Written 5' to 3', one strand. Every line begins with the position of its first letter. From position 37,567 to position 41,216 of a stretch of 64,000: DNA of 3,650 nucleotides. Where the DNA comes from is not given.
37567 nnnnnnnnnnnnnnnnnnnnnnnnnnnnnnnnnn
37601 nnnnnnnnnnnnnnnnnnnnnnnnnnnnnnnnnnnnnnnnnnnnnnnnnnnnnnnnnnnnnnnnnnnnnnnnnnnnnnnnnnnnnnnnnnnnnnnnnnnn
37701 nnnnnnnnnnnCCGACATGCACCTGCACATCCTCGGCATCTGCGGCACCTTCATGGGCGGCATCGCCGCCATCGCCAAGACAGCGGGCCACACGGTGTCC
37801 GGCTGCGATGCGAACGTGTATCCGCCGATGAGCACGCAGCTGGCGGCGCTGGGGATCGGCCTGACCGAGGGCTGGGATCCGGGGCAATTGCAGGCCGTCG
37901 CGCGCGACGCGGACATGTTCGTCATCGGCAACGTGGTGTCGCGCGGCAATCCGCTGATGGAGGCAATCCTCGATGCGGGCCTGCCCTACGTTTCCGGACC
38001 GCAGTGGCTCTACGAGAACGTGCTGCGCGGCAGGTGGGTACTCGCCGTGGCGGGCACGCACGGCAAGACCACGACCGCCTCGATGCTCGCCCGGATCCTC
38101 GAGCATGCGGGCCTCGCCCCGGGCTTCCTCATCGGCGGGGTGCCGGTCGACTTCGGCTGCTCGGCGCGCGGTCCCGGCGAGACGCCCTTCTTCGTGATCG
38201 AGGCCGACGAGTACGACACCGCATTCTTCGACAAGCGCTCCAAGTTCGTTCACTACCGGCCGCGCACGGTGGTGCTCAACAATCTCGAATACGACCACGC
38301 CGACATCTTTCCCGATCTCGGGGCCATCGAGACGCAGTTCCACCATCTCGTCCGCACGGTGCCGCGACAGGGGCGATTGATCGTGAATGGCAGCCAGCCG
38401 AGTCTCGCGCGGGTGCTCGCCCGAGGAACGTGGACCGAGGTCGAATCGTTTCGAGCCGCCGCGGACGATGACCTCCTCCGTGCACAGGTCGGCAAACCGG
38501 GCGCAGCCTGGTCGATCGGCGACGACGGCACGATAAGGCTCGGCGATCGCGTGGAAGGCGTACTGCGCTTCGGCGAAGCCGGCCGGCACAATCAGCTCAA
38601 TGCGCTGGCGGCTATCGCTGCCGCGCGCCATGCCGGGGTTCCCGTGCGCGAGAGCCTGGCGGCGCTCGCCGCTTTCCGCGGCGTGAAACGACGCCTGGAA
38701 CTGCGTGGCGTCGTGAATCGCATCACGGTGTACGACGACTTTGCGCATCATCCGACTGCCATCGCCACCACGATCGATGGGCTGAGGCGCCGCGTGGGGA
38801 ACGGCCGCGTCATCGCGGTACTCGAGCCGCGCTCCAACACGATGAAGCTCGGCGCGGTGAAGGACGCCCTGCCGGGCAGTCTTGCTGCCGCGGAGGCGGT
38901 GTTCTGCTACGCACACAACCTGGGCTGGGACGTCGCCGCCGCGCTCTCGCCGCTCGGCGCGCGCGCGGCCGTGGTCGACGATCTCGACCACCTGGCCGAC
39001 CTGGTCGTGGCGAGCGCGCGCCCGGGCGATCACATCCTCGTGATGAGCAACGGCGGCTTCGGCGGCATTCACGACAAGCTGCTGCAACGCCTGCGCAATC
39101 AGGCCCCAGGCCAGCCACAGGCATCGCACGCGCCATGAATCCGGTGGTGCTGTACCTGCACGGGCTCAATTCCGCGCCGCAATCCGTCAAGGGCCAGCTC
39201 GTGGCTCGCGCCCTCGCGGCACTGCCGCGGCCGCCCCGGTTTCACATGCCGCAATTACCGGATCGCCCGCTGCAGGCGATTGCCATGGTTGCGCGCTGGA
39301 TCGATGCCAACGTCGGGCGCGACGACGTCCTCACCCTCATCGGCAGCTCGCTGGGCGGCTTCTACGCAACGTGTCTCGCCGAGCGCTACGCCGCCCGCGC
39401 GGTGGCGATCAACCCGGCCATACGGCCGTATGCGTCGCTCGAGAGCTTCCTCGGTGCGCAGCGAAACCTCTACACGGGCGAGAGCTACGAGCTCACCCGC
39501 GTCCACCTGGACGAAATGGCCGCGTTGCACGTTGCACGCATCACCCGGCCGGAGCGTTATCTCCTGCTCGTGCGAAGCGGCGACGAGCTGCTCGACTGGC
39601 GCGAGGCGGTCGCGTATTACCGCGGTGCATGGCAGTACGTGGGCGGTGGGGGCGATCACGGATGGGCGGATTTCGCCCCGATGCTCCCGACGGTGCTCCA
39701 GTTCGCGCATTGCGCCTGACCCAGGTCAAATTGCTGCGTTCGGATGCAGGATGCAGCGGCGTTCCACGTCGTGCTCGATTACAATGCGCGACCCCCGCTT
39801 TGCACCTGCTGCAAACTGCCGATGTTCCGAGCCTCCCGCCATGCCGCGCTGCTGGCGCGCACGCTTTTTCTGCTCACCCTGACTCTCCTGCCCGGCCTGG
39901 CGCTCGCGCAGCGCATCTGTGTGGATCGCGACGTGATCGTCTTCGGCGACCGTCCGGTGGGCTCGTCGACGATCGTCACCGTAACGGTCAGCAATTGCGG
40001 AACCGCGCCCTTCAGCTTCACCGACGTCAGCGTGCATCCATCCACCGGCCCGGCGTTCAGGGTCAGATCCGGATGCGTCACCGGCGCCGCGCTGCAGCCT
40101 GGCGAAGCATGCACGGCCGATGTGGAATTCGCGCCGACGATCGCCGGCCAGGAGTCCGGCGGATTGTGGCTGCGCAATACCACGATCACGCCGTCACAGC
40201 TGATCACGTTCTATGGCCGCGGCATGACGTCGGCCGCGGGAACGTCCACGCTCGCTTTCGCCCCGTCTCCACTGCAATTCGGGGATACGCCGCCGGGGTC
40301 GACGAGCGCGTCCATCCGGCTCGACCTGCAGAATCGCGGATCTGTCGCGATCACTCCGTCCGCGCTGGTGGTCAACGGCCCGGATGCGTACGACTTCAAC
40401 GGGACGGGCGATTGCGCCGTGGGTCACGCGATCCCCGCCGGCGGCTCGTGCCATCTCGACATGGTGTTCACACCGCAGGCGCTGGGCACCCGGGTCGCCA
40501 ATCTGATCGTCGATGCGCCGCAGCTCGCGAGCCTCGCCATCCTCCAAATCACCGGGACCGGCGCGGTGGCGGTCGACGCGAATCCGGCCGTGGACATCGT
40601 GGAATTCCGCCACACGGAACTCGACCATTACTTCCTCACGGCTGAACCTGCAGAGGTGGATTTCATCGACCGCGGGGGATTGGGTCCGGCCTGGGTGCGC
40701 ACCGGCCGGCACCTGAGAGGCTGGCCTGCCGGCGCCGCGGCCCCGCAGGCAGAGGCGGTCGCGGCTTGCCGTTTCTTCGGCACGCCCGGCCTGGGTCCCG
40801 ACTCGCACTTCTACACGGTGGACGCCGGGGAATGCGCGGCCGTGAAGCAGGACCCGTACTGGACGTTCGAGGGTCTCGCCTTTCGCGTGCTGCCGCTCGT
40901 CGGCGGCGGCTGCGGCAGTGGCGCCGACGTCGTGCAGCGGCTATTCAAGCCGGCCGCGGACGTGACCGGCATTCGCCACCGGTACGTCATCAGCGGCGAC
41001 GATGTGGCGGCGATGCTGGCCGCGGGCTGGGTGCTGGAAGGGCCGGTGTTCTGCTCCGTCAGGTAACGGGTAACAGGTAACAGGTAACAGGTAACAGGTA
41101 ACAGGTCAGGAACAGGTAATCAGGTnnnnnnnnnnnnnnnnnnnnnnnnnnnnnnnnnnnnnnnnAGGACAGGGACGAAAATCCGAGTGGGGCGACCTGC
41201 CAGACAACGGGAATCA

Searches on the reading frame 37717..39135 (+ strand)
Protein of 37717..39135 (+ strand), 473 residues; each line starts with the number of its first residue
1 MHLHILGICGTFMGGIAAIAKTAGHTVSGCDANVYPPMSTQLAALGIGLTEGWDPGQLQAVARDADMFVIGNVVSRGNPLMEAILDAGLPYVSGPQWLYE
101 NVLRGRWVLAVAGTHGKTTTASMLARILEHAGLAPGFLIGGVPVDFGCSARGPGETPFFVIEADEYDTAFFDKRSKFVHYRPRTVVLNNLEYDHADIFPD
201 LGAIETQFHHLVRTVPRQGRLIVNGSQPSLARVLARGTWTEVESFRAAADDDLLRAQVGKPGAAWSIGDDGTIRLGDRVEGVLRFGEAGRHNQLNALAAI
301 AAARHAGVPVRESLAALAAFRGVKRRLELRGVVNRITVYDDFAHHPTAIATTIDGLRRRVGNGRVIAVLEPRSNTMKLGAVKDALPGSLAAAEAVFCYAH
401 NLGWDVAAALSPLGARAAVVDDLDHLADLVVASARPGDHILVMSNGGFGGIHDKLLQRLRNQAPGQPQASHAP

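Call 44: search_protein_families(library=ncbifam, proteins=[window:37717-39135:+], max_evalue=0.00001)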
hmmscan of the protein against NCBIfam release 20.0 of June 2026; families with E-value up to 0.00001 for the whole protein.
seq(473 aa): 21 families
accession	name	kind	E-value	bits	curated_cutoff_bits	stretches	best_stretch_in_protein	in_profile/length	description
TIGR01081.1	mpl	equivalog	1.1e-196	654.2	388.7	1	2-460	1-448/448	UDP-N-acetylmuramate:L-alanyl-gamma-D-glutamyl-meso-diaminopimelate ligase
TIGR01082.1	murC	equivalog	7.8e-70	236.2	335.1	1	2-372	1-355/449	UDP-N-acetylmuramate--L-alanine ligase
NF011171.0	PRK14573.1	equivalog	2.9e-33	114.7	1015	1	2-373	6-353/809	bifunctional UDP-N-acetylmuramate--L-alanine ligase/D-alanine--D-alanine ligase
NF053645.1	pMurC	equivalog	7e-20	71.2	560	2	284-368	312-395/492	pseudomurein biosynthesis peptide ligase pMurC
NF001124.0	PRK00139.1-2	equivalog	6.6e-19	68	476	1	186-369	203-383/500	UDP-N-acetylmuramoyl-L-alanyl-D-glutamate--2,6-diaminopimelate ligase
NF008896.0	PRK11929.1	equivalog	8.3e-18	63.6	1023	1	181-442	679-941/965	bifunctional UDP-N-acetylmuramoyl-L-alanyl-D-glutamate--2,6-diaminopimelate ligase MurE/UDP-N-acetylmuramoyl-tripeptide--D-alanyl-D-alanine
TIGR01087.1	murD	equivalog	1.5e-17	63.9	211.95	1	15-356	13-338/441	UDP-N-acetylmuramoyl-L-alanine--D-glutamate ligase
TIGR01143.1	murF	subfamily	5.5e-16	58.5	288.6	1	108-442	76-403/418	UDP-N-acetylmuramoyl-tripeptide--D-alanyl-D-alanine ligase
TIGR01085.1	murE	subfamily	8.5e-16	57.9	257.3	1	288-369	283-364/472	UDP-N-acetylmuramyl-tripeptide synthetase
NF010693.0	PRK14093.1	equivalog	1.2e-14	53.9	544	1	108-465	110-470/479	UDP-N-acetylmuramoylalanyl-D-glutamyl-2,6-diaminopimelate--D-alanyl-D-alanine ligase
NF001126.0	PRK00139.1-4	equivalog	1.5e-13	50.1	373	1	283-368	289-373/486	UDP-N-acetylmuramoyl-L-alanyl-D-glutamate--2,6-diaminopimelate ligase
NF053648.1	pMurE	equivalog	2e-12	46.6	600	1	182-365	190-356/464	pseudomurein biosynthesis peptide ligase pMurE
NF010628.0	PRK14022.1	equivalog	3.9e-10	39.1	536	1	186-357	205-362/483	UDP-N-acetylmuramoyl-L-alanyl-D-glutamate--L-lysine ligase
NF053646.1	pMurD1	equivalog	4.9e-10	38.7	610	0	295-443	287-439/465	pseudomurein biosynthesis peptide ligase pMurD1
NF001123.0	PRK00139.1-1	equivalog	1.4e-09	37.1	586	1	281-367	295-380/493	UDP-N-acetylmuramoyl-L-alanyl-D-glutamate--2,6-diaminopimelate ligase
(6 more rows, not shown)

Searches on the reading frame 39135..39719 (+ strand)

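Call 44: search_protein_families(library=ncbifam, proteins=[window:39135-39719:+], max_evalue=0.00001)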
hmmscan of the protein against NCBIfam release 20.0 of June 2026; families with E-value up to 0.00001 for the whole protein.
window:39135-39719:+ (194 aa): 1 family
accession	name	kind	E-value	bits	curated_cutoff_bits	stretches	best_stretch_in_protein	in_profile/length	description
NF008291.0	PRK11071.1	equivalog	1.8e-48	164.8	252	1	4-191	3-188/193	esterase YqiA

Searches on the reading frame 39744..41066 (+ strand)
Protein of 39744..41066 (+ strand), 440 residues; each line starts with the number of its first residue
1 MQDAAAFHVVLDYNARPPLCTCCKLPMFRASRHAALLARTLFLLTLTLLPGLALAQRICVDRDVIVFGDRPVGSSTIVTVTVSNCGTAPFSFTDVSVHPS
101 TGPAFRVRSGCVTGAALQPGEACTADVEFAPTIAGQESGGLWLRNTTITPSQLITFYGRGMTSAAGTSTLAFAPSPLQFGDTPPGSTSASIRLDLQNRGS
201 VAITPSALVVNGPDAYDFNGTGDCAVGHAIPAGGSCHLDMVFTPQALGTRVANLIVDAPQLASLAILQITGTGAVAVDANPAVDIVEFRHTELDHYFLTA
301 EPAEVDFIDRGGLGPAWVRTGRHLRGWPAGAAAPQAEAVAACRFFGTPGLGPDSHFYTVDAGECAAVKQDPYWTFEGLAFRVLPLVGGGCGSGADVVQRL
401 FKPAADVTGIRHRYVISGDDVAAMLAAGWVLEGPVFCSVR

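Call 44: search_protein_families(library=ncbifam, proteins=[window:39744-41066:+], max_evalue=0.00001)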
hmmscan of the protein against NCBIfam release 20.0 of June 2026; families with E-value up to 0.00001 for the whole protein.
window:39744-41066:+ (440 aa): 1 family
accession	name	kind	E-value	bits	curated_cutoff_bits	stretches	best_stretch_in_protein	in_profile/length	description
NF012200.0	choice_anch_D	domain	1.2e-25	90.1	45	2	61-146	20-104/108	choice-of-anchor D domain-containing protein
